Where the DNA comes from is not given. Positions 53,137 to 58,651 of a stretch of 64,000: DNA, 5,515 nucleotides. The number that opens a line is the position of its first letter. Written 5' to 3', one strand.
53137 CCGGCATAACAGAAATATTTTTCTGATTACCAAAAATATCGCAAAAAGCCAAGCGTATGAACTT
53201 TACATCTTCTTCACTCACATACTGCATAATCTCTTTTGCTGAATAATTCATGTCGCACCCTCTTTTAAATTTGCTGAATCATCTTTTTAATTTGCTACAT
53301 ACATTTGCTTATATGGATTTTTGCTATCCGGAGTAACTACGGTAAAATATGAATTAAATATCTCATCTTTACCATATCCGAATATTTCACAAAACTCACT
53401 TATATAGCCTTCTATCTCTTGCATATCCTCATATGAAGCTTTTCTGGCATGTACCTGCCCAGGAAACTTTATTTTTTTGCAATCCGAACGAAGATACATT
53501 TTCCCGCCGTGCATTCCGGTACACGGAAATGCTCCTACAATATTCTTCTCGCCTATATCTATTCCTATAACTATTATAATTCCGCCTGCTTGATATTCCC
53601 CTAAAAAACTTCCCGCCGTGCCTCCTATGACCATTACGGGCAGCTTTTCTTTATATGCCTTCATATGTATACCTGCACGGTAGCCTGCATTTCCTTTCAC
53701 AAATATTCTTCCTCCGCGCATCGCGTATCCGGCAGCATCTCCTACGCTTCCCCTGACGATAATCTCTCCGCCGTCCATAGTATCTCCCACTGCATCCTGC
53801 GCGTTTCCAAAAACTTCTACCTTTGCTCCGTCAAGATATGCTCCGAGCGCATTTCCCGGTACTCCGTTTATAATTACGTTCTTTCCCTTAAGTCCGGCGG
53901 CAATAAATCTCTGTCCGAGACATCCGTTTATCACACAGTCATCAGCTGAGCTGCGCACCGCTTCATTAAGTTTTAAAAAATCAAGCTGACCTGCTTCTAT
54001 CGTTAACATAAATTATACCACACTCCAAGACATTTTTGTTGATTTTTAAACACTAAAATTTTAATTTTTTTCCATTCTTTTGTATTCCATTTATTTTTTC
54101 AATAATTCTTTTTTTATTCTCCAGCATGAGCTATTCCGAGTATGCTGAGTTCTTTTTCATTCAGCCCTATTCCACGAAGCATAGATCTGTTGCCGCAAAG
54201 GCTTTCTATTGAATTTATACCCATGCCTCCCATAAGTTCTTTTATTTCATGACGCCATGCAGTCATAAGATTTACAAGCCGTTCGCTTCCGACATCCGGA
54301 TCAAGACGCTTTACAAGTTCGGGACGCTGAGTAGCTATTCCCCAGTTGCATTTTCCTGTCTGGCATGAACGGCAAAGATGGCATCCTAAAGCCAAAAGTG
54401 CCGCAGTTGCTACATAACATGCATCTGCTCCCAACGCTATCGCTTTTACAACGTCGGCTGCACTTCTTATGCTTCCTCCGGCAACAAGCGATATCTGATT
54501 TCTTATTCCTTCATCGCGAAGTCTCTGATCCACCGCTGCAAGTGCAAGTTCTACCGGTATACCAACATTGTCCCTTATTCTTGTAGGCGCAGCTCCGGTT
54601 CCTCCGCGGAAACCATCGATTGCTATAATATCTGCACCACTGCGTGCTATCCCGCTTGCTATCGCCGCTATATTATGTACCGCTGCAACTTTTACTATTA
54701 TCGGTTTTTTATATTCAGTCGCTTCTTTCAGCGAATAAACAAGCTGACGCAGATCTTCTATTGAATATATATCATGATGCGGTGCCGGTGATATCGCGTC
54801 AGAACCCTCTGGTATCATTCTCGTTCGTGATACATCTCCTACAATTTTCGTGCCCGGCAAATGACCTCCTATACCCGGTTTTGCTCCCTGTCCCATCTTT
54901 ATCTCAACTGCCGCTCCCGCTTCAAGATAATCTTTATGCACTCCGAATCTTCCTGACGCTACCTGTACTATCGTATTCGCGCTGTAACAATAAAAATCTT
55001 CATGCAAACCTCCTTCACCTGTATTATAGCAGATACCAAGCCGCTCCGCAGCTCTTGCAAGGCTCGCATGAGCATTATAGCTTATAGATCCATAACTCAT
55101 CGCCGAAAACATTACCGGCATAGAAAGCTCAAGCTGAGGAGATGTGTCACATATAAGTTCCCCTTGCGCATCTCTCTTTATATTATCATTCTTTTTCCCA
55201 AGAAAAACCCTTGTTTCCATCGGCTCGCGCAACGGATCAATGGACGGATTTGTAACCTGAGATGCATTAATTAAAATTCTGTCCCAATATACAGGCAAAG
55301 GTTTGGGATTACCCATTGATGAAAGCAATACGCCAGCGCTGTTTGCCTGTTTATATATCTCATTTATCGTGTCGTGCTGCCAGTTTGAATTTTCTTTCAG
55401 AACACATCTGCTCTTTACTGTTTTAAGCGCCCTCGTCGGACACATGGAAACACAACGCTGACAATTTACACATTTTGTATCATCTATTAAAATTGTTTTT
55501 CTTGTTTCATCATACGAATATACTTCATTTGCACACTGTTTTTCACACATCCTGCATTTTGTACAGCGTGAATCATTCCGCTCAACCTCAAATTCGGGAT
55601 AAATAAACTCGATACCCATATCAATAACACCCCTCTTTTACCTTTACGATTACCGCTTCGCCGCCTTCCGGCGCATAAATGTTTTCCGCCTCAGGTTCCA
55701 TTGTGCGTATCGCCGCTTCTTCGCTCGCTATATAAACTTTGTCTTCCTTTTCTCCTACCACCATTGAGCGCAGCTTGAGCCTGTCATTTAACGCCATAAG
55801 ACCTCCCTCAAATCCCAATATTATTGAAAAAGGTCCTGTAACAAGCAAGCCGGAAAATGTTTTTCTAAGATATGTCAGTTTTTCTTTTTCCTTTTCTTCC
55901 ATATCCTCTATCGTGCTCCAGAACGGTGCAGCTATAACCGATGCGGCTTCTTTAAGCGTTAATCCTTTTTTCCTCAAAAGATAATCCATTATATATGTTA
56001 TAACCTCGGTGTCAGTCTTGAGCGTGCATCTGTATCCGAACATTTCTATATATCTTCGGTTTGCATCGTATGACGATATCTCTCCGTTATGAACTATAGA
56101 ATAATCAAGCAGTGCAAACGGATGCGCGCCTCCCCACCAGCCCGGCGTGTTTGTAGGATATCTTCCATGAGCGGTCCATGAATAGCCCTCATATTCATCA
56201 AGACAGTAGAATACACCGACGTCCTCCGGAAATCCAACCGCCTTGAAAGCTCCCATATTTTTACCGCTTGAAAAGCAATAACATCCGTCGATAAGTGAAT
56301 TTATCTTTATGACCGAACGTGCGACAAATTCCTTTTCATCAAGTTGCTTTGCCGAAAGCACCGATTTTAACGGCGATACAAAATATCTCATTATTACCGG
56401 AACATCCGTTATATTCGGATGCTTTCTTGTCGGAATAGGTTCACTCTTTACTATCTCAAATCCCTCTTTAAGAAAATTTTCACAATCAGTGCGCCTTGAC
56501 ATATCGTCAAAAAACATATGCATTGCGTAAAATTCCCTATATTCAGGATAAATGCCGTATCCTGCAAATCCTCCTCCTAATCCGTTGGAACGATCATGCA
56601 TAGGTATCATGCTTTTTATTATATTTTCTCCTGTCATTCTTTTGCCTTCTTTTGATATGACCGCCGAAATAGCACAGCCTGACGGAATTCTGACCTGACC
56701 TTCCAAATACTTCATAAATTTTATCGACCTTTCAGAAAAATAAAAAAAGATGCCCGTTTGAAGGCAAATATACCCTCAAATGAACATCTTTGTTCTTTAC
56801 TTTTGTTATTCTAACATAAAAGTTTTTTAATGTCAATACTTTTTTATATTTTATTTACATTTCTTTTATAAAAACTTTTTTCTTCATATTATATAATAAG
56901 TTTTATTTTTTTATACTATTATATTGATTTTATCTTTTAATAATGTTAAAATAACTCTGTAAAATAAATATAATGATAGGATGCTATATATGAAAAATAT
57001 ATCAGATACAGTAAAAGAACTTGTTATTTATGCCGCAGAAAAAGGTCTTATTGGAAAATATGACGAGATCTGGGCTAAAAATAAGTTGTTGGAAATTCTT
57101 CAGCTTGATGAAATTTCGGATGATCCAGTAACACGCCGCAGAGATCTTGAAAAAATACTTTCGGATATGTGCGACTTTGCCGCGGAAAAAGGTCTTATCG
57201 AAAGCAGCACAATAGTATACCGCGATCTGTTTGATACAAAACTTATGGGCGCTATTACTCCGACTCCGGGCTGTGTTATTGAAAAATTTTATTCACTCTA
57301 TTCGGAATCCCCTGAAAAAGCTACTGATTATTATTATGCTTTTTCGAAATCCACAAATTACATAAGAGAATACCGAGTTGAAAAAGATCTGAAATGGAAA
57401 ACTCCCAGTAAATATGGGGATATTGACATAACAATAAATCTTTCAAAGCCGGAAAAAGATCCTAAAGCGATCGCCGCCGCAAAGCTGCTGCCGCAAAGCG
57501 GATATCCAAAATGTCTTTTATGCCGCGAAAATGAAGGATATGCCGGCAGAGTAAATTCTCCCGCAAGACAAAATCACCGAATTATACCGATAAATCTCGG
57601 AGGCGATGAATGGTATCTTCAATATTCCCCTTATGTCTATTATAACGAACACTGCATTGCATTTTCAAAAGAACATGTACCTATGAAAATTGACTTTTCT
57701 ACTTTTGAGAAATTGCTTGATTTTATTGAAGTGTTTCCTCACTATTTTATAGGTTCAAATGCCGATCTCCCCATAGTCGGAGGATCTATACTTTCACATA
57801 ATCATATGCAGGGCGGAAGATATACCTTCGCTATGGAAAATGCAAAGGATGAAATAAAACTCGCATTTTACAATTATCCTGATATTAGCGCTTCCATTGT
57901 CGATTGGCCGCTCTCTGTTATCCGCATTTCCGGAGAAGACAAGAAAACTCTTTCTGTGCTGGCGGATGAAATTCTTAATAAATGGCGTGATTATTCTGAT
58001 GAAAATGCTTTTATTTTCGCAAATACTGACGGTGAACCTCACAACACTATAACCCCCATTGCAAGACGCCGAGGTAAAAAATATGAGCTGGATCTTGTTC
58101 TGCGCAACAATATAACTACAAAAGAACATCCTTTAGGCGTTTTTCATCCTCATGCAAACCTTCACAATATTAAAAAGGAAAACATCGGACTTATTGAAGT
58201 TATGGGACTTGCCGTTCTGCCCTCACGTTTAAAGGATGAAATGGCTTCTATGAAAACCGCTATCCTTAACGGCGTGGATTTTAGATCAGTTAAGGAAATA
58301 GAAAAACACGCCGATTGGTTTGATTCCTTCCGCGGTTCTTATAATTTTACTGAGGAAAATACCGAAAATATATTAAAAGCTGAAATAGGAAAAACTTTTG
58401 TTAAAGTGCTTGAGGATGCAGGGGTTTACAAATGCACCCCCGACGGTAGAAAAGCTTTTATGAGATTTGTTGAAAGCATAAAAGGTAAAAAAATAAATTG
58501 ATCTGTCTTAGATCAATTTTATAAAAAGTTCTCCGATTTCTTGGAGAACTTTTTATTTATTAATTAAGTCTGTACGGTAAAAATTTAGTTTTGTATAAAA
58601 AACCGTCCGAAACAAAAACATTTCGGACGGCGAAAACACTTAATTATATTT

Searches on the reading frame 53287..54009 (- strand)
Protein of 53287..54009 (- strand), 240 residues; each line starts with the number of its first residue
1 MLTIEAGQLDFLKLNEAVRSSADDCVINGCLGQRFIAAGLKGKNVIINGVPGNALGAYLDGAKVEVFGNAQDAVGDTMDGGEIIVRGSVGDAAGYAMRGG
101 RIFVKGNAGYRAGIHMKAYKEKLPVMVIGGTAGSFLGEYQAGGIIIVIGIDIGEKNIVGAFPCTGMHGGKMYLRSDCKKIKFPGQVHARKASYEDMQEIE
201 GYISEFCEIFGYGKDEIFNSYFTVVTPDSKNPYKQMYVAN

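Call 83: search_protein_families(library=pfam, proteins=[window:53287-54009:-], max_evalue=0.00001)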
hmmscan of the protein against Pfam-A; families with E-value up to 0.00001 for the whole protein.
window:53287-54009:- (240 aa): 1 family
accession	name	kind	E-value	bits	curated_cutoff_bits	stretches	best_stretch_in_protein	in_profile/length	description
PF01493.24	GXGXG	-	2e-28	99.7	32.5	1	26-189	13-176/190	GXGXG motif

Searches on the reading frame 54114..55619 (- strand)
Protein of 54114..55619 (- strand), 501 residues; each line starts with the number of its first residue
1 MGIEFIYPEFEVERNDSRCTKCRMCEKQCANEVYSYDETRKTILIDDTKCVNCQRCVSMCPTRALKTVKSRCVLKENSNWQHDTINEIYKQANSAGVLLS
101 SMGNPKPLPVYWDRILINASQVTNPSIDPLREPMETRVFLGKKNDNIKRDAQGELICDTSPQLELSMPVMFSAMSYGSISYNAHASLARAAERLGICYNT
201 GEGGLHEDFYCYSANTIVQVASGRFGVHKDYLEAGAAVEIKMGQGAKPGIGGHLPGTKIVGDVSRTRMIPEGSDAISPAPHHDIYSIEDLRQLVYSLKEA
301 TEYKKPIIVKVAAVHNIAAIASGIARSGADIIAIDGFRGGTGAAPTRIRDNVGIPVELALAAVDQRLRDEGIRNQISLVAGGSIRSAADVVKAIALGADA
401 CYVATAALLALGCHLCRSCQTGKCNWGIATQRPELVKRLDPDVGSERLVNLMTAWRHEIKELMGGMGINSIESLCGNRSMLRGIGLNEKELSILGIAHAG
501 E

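Call 83: search_protein_families(library=pfam, proteins=[window:54114-55619:-], max_evalue=0.00001)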
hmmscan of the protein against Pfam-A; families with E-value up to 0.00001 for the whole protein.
window:54114-55619:- (501 aa): 7 families
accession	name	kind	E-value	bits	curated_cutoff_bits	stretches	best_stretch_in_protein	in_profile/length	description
PF01645.23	Glu_synthase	-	5.4e-141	470.5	20.4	1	109-469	4-369/369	Conserved region in glutamate synthase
PF04898.20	Glu_syn_central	-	3.4e-16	59.9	22.8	1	313-479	134-270/277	Glutamate synthase central domain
PF01070.24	FMN_dh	-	1.4e-08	34.6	24.9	1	372-413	270-311/350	FMN-dependent dehydrogenase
PF12838.12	Fer4_7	-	2.7e-08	34.6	27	1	18-64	1-52/52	4Fe-4S dicluster domain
PF13187.11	Fer4_9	-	1.8e-07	31.5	27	1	18-64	1-51/52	4Fe-4S dicluster domain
PF13237.11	Fer4_10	-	2.2e-06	27.9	25.5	0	12-61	2-53/53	4Fe-4S dicluster domain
PF00037.32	Fer4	-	3.4e-06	27.1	21.1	1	44-66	2-24/24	4Fe-4S binding domain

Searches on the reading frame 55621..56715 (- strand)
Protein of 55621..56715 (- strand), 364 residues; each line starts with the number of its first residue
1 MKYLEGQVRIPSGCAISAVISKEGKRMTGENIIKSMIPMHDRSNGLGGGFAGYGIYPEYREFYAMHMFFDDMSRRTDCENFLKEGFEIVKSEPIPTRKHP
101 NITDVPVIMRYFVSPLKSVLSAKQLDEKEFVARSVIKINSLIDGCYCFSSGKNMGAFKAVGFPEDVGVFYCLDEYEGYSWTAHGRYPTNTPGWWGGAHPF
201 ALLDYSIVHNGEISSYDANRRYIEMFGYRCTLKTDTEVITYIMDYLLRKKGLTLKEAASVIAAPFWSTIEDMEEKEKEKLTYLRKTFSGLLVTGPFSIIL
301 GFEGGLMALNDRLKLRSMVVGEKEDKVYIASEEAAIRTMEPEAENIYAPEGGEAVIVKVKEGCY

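Call 83: search_protein_families(library=pfam, proteins=[window:55621-56715:-], max_evalue=0.00001)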
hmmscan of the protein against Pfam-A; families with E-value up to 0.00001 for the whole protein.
window:55621-56715:- (364 aa): 3 families
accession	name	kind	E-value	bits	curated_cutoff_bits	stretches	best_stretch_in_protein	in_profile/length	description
PF00310.26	GATase_2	-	4e-11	42.7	19.9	1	102-340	122-376/420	Glutamine amidotransferases class-II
PF13522.11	GATase_6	-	8.5e-07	29.5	27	1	182-247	15-81/130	Glutamine amidotransferase domain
PF13537.11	GATase_7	-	1.4e-06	28.7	25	0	203-245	22-64/123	Glutamine amidotransferase domain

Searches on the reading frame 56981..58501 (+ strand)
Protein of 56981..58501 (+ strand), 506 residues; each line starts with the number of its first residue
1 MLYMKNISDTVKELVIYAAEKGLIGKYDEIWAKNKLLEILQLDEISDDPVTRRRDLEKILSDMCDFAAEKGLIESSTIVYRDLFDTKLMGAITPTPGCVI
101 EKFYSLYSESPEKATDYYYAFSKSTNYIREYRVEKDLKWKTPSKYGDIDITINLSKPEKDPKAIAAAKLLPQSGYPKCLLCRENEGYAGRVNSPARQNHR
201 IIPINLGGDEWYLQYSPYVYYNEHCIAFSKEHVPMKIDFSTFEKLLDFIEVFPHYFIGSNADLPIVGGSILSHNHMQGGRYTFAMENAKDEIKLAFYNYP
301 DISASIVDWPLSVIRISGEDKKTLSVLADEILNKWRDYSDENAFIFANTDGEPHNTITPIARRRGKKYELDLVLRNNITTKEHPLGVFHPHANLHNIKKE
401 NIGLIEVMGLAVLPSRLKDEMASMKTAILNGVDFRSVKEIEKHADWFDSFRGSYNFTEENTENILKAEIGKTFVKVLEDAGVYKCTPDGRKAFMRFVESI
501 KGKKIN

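Call 83: search_protein_families(library=pfam, proteins=[window:56981-58501:+], max_evalue=0.00001)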
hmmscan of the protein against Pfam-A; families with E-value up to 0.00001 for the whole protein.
window:56981-58501:+ (506 aa): 2 families
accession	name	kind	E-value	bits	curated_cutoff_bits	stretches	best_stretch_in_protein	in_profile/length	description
PF01087.27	GalP_UDP_transf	-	1.1e-34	120.9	22.1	1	57-234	28-184/184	Galactose-1-phosphate uridyl transferase, N-terminal domain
PF02744.22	GalP_UDP_tr_C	-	3e-24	86.1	29.2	1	250-438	3-157/165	Galactose-1-phosphate uridyl transferase, C-terminal domain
